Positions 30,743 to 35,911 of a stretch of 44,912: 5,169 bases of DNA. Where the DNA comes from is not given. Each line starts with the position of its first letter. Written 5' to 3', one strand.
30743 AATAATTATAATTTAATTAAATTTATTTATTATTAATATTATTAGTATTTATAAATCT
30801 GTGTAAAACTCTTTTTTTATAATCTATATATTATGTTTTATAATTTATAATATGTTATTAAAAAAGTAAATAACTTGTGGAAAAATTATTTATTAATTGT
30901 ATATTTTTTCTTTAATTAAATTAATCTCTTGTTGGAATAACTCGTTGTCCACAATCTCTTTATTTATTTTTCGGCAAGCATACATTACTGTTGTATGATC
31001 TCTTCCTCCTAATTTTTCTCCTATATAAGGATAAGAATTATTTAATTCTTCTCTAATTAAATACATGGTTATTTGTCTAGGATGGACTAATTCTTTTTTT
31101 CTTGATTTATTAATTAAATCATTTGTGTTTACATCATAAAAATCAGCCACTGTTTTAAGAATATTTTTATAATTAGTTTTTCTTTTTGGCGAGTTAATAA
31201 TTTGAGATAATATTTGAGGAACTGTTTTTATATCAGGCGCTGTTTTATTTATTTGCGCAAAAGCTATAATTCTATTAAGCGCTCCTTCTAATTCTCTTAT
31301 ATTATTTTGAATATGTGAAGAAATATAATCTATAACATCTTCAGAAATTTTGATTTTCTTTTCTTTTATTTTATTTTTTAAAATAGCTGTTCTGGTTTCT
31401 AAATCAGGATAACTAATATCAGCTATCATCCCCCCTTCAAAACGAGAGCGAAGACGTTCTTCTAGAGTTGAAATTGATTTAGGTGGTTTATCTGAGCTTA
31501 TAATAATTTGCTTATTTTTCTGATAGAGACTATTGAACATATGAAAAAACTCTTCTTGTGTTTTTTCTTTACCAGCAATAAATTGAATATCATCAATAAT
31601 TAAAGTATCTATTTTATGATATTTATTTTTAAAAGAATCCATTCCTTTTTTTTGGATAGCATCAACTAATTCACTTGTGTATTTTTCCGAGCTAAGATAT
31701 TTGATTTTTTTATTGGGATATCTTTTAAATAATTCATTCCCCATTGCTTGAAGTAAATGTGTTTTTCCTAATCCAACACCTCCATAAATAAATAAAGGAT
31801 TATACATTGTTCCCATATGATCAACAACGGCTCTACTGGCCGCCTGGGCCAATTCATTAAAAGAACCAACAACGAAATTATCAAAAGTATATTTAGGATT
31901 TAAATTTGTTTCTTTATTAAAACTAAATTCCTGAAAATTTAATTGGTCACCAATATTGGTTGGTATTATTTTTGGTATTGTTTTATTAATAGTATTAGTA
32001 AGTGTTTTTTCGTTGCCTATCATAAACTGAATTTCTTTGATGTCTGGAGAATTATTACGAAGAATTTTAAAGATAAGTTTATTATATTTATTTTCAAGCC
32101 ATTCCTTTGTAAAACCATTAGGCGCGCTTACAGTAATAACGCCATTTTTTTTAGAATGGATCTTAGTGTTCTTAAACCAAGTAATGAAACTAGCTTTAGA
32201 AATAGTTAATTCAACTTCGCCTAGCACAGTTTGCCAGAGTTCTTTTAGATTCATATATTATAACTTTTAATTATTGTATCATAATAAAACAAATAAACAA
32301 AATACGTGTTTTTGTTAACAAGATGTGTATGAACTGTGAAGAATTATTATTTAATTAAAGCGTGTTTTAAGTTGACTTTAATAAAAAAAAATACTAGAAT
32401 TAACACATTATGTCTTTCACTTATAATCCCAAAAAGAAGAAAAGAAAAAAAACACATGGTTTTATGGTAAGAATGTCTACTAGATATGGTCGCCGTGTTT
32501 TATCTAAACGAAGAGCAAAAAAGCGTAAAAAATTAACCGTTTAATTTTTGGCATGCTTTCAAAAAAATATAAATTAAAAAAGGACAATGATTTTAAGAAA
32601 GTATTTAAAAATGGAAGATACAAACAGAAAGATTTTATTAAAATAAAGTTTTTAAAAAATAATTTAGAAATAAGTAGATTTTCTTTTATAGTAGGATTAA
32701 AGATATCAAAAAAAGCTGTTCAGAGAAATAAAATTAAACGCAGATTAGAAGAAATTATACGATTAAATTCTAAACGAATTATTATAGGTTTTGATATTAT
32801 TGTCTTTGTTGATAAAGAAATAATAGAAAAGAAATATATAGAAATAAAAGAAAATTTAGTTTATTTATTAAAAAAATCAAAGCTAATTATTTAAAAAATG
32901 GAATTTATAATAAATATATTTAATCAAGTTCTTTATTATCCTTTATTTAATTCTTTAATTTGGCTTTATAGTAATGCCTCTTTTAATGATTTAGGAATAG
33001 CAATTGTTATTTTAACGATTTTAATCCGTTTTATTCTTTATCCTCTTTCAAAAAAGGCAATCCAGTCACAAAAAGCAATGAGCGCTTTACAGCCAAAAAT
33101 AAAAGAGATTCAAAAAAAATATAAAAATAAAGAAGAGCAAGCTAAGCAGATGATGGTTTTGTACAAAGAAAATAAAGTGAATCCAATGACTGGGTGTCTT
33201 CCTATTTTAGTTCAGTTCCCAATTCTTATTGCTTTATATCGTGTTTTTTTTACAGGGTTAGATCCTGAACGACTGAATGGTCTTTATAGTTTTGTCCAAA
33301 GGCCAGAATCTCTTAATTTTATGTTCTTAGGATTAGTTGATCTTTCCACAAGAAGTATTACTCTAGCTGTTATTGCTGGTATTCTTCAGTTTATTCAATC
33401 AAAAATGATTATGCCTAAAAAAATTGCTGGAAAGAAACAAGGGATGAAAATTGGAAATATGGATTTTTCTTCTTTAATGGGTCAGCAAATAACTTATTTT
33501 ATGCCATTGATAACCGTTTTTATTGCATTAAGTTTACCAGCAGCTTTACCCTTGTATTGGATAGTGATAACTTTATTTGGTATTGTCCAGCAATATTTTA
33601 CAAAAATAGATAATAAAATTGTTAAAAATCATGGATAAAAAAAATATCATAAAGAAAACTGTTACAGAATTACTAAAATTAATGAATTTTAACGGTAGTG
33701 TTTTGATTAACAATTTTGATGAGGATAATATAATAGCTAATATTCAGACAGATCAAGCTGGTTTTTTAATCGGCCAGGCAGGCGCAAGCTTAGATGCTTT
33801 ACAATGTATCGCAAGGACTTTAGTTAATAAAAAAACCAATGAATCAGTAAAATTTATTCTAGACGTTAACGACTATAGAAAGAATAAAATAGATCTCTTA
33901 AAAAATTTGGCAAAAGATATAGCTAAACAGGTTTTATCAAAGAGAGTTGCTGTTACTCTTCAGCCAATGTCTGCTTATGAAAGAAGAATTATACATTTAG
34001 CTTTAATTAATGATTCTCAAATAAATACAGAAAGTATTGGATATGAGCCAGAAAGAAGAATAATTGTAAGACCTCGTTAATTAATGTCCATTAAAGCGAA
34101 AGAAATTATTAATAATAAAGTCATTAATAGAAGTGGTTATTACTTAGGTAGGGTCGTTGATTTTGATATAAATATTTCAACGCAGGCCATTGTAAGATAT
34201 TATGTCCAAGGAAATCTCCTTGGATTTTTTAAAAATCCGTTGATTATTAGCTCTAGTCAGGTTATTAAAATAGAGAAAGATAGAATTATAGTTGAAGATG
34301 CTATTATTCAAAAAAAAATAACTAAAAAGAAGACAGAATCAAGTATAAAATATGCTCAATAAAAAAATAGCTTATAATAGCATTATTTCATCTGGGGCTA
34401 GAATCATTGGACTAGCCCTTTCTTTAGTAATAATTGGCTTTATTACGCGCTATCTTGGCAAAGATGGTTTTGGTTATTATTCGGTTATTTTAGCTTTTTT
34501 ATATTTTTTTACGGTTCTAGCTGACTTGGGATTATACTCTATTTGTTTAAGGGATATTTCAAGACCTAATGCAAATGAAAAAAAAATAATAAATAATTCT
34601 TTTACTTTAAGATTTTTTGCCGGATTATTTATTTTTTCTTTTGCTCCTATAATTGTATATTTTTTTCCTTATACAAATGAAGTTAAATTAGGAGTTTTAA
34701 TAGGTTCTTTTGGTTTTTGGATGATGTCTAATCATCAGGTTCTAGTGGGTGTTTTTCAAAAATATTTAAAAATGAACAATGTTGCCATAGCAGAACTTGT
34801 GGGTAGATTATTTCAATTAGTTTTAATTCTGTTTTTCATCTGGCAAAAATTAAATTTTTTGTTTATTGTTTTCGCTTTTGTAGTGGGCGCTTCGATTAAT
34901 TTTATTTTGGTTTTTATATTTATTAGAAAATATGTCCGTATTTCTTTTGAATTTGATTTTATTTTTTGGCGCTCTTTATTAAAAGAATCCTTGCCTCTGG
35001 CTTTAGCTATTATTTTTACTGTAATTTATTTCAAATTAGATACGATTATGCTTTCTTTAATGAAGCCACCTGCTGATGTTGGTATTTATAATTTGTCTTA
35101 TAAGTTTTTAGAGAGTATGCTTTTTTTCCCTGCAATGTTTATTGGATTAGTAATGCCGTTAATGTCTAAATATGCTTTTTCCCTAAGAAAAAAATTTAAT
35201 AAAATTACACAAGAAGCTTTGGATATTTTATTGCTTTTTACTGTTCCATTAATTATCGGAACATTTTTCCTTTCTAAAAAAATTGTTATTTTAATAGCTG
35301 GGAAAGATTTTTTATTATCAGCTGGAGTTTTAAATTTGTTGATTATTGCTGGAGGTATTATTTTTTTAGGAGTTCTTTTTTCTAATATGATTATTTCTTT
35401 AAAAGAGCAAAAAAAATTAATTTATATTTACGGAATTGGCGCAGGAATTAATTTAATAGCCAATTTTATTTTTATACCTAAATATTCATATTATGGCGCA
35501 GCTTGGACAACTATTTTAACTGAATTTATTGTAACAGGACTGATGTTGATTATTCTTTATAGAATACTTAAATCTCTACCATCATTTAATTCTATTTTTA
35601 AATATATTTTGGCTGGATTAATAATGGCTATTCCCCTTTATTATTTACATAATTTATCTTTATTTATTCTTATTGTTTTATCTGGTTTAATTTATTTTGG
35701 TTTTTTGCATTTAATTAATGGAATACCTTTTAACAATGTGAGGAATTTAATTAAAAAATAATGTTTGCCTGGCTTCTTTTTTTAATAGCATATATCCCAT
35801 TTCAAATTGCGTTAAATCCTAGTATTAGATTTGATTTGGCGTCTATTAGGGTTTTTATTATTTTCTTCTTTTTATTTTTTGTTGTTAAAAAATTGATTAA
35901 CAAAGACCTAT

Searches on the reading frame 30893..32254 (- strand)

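Call 8: search_protein_families(library=pfam, proteins=[window:30893-32254:-], max_evalue=0.001)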
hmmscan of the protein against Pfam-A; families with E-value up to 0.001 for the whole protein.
window:30893-32254:- (453 aa): 9 families
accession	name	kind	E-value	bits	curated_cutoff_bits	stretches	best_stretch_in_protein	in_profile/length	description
PF00308.24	Bac_DnaA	-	2.7e-69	232.9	23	1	118-278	1-161/162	Bacterial DnaA ATPAse domain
PF08299.17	Bac_DnaA_C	-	4.7e-28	97.5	31.5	1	363-430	2-69/69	Bacterial dnaA protein helix-turn-helix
PF11638.13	DnaA_N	-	1e-14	54.4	24.6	1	5-66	2-64/65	DnaA N-terminal domain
PF01695.23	IstB_IS21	-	1.9e-09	37.8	24.1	1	154-257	95-195/238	IstB-like ATP binding protein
PF13173.12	AAA_14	-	1.1e-06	29.1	27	1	153-272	4-115/129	AAA domain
PF01637.24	ATPase_2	-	5e-06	26.9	33.2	1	150-261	19-123/225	ATPase domain predominantly from Archaea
PF00004.35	AAA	-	1.2e-05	26.1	21.2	1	155-273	2-124/131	ATPase family associated with various cellular activities (AAA)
PF13401.12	AAA_22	-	0.00023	21.9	27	0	154-245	8-80/130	AAA domain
PF03969.22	AFG1_ATPase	-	0.00052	19.5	27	0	153-171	63-81/361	AFG1-like ATPase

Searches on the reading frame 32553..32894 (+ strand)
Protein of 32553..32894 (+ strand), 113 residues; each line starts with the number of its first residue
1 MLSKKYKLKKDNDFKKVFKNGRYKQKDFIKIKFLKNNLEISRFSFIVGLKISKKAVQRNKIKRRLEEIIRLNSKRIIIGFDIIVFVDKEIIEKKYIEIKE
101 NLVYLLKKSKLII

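Call 8: search_protein_families(library=pfam, proteins=[window:32553-32894:+], max_evalue=0.001)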
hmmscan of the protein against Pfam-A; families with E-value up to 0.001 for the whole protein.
window:32553-32894:+ (113 aa): 1 family
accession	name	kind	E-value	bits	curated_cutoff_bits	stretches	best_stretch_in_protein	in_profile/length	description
PF00825.24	Ribonuclease_P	-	1.1e-20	74.2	22.3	1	2-108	1-107/109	Ribonuclease P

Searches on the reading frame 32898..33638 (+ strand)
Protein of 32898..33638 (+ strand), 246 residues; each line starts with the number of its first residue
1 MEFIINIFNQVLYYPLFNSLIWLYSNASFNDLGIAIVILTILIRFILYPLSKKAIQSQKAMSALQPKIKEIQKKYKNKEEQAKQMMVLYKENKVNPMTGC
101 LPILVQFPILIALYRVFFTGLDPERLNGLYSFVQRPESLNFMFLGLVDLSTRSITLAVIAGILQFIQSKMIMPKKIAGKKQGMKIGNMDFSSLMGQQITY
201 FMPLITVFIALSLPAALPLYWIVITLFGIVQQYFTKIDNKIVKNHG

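Call 8: search_protein_families(library=pfam, proteins=[window:32898-33638:+], max_evalue=0.001)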
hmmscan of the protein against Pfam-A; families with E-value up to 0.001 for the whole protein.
window:32898-33638:+ (246 aa): 1 family
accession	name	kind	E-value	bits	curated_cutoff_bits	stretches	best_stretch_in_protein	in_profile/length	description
PF02096.25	60KD_IMP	-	1.1e-51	175.5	35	1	33-236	2-162/163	60Kd inner membrane protein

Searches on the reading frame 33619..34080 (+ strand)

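Call 8: search_protein_families(library=pfam, proteins=[window:33619-34080:+], max_evalue=0.001)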
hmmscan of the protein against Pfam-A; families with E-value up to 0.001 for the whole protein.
window:33619-34080:+ (153 aa): 3 families
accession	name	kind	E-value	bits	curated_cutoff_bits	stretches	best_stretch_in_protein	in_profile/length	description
PF01424.28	R3H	-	1e-17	64.3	26.8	1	94-152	3-60/60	R3H domain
PF13083.13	KH_KhpA-B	-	1.3e-08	35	32.1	1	10-78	3-70/73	KhpA/KhpB, KH domain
PF07650.23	KH_2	-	0.00013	22.2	22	1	13-78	4-67/78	KH domain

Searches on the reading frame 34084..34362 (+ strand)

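Call 58: search_protein_families(library=pfam, proteins=[window:34084-34362:+], max_evalue=0.01)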
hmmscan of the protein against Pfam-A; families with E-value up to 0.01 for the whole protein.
window:34084-34362:+ (92 aa): 1 family
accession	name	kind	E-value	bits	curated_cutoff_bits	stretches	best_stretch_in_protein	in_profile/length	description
PF05239.21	PRC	-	1e-07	32.3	21.2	1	3-71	4-72/78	PRC-barrel domain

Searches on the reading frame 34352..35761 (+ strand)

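Call 8: search_protein_families(library=pfam, proteins=[window:34352-35761:+], max_evalue=0.001)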
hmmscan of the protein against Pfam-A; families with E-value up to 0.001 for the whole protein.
window:34352-35761:+ (469 aa): 2 families
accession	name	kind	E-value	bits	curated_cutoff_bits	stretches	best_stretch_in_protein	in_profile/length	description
PF01943.22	Polysacc_synt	-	7.6e-29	101.4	28.2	1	9-274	4-273/274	Polysaccharide biosynthesis protein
PF13440.11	Polysacc_synt_3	-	1.3e-16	61.2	23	1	31-321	2-289/293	Polysaccharide biosynthesis protein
